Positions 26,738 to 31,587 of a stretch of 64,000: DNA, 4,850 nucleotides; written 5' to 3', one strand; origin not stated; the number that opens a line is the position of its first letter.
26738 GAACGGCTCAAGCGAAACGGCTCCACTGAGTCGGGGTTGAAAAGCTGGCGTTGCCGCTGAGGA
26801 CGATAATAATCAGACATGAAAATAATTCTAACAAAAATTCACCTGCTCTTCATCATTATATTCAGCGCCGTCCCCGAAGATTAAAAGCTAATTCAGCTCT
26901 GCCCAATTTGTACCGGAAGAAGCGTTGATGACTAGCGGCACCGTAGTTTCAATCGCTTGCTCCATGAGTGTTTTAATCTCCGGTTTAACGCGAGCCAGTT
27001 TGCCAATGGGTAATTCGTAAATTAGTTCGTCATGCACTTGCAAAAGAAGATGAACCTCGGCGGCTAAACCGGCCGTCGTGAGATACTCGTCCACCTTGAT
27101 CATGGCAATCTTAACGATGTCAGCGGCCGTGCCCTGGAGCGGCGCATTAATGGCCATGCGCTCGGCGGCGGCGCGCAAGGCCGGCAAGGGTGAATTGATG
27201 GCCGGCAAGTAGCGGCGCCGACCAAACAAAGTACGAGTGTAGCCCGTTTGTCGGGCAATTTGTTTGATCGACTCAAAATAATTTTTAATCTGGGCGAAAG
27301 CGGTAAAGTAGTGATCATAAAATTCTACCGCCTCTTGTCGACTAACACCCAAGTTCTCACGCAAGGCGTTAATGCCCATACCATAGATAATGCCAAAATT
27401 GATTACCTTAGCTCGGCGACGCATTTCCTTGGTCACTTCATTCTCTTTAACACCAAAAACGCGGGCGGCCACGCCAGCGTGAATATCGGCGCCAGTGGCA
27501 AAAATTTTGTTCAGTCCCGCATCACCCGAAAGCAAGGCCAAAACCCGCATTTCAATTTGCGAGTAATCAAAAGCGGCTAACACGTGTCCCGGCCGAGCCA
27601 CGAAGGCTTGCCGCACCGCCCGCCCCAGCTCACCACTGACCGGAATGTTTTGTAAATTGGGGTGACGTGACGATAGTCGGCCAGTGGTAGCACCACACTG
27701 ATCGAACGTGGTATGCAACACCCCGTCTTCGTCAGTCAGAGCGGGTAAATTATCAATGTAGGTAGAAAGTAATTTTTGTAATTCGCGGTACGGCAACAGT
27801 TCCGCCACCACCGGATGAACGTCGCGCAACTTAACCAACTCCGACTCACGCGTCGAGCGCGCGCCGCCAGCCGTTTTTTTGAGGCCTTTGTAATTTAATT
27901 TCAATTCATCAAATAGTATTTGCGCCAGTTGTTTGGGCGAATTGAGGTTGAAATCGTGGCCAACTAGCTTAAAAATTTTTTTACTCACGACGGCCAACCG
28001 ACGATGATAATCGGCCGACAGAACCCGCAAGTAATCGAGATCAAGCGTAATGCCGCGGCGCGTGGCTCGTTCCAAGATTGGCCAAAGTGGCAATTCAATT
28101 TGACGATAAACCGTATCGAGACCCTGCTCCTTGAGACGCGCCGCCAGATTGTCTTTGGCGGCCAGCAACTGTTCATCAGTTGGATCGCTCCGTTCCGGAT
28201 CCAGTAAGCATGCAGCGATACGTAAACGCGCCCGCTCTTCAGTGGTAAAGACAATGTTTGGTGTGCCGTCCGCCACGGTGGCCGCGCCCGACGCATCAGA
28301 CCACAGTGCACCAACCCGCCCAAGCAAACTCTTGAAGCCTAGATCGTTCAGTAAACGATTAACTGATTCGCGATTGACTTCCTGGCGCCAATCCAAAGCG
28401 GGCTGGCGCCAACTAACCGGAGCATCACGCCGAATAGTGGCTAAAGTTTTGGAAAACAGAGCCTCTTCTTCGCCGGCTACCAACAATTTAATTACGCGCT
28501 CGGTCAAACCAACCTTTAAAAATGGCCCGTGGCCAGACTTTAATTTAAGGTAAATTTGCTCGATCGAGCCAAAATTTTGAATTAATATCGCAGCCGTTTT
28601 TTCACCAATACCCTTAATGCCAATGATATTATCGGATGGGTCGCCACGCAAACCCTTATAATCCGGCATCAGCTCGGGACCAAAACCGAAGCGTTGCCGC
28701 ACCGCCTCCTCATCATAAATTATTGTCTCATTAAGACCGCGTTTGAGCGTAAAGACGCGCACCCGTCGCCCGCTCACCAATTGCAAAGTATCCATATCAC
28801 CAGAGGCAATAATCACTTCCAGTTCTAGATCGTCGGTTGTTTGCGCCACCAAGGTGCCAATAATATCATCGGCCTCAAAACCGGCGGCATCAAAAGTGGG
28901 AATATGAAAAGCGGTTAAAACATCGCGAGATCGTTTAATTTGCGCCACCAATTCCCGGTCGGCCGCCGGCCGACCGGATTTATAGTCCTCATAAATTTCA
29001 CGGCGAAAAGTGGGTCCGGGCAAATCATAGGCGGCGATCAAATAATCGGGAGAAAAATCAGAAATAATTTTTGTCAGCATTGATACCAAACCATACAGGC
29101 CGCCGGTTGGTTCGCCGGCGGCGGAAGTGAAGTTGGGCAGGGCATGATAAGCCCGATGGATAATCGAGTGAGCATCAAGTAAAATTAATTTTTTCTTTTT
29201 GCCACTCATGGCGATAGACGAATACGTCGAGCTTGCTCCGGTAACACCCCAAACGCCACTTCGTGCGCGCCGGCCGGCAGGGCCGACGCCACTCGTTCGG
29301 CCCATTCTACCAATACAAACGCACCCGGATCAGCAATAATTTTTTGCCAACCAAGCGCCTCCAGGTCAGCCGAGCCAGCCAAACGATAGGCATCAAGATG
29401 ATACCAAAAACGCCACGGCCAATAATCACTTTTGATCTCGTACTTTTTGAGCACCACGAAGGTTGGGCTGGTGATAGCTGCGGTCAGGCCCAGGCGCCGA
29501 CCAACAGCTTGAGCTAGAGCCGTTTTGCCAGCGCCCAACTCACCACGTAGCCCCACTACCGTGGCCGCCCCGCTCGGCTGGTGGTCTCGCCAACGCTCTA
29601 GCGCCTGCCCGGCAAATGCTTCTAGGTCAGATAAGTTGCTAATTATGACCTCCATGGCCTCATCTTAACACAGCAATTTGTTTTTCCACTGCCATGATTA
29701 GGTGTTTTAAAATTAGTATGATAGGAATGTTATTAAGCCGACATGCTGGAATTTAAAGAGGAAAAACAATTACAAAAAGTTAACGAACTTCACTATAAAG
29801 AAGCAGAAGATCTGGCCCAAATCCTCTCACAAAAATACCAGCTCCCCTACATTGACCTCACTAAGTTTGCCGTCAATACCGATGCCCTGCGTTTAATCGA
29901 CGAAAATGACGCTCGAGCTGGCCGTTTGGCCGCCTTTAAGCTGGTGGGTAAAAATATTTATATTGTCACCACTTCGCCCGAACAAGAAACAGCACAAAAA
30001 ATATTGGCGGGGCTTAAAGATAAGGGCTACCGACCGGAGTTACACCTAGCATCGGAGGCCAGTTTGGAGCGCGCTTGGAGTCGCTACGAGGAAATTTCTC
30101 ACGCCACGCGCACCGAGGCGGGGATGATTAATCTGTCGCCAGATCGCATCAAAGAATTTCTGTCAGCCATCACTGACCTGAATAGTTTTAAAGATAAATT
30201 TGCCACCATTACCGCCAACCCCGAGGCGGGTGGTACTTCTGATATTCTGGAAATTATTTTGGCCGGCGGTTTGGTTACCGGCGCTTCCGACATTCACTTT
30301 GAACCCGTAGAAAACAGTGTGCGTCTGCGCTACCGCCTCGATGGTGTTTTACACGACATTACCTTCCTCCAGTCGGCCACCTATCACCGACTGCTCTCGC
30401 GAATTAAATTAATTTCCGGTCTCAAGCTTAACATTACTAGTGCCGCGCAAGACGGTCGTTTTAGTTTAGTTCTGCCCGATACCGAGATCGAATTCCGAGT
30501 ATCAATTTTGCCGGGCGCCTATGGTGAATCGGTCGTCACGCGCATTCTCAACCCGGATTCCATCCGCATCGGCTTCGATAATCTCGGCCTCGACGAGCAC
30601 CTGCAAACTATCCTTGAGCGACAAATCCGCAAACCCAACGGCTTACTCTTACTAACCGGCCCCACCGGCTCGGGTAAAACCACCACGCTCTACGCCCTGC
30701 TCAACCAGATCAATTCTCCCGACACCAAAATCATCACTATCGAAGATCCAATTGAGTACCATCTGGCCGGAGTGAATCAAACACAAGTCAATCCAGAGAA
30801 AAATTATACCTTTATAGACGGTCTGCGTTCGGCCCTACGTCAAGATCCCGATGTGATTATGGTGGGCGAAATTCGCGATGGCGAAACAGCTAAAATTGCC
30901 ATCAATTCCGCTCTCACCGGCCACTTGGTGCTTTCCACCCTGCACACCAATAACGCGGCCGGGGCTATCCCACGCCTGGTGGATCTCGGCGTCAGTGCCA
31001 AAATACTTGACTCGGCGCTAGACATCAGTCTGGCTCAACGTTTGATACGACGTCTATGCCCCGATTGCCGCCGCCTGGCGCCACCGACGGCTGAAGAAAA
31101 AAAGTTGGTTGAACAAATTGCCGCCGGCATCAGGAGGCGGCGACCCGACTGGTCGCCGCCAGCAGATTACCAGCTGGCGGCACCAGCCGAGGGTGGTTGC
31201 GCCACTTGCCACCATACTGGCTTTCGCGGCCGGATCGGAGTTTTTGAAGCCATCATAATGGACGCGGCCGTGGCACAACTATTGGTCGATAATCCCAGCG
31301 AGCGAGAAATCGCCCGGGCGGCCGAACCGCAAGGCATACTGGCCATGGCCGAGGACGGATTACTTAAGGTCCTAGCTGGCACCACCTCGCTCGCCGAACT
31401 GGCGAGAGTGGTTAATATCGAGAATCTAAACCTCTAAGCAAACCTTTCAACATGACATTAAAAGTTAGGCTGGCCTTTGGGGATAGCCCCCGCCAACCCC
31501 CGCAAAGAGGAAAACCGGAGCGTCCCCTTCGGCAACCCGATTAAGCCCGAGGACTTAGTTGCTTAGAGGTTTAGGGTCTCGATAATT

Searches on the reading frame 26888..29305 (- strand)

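Call 108: search_protein_families(library=pfam, proteins=[window:26888-29305:-], max_evalue=0.0001)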
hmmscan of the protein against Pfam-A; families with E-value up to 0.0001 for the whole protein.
window:26888-29305:- (805 aa): 3 families
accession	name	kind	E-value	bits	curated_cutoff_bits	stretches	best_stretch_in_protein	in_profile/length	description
PF00476.26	DNA_pol_A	-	5.5e-139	463.8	34.3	1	424-803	2-381/381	DNA polymerase family A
PF02739.22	5_3_exonuc_N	-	1e-47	162.4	34.3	1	39-207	1-164/164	5'-3' exonuclease, N-terminal resolvase-like domain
PF01367.25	5_3_exonuc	-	2.6e-23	82.7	40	1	210-307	3-92/97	5'-3' exonuclease, C-terminal SAM fold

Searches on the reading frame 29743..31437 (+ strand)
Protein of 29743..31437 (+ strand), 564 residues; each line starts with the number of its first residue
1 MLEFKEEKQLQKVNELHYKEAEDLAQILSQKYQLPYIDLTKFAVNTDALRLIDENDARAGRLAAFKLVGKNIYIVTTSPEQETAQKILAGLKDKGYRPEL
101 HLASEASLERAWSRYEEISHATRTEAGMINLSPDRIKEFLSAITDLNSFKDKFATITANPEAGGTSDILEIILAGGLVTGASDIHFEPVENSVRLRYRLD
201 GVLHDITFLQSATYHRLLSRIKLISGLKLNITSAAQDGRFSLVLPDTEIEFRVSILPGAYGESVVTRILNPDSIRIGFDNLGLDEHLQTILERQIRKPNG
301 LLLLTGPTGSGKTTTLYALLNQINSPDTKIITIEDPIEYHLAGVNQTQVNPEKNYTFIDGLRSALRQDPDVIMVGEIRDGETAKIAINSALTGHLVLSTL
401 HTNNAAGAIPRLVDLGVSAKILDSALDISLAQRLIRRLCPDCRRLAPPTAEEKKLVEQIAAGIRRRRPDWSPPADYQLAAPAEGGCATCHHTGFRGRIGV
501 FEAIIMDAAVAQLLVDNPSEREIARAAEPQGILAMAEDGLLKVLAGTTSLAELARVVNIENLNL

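Call 108: search_protein_families(library=pfam, proteins=[window:29743-31437:+], max_evalue=0.0001)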
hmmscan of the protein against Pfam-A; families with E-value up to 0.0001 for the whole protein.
window:29743-31437:+ (564 aa): 7 families
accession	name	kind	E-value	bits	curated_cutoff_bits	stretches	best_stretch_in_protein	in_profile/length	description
PF00437.27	T2SSE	-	1.9e-116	389.2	24.9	1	170-555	13-370/370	Type II/IV secretion system protein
PF05157.20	MshEN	-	1.8e-07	31.5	23.1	1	32-119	1-87/90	MshEN domain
PF13191.12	AAA_16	-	3.5e-05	24.8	32.6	0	285-340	10-63/167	AAA ATPase domain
PF25199.1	nSTAND_NTPase5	-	3.7e-05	24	34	1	287-359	29-103/145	Novel STAND NTPase 5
PF06414.18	Zeta_toxin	-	6.8e-05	22.8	22.3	0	294-330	13-46/199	Zeta toxin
PF13401.12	AAA_22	-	7.1e-05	23.6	27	0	298-333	4-39/130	AAA domain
PF20720.3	nSTAND3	-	9.6e-05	22.6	27.2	0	297-340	15-58/155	Novel STAND NTPase 3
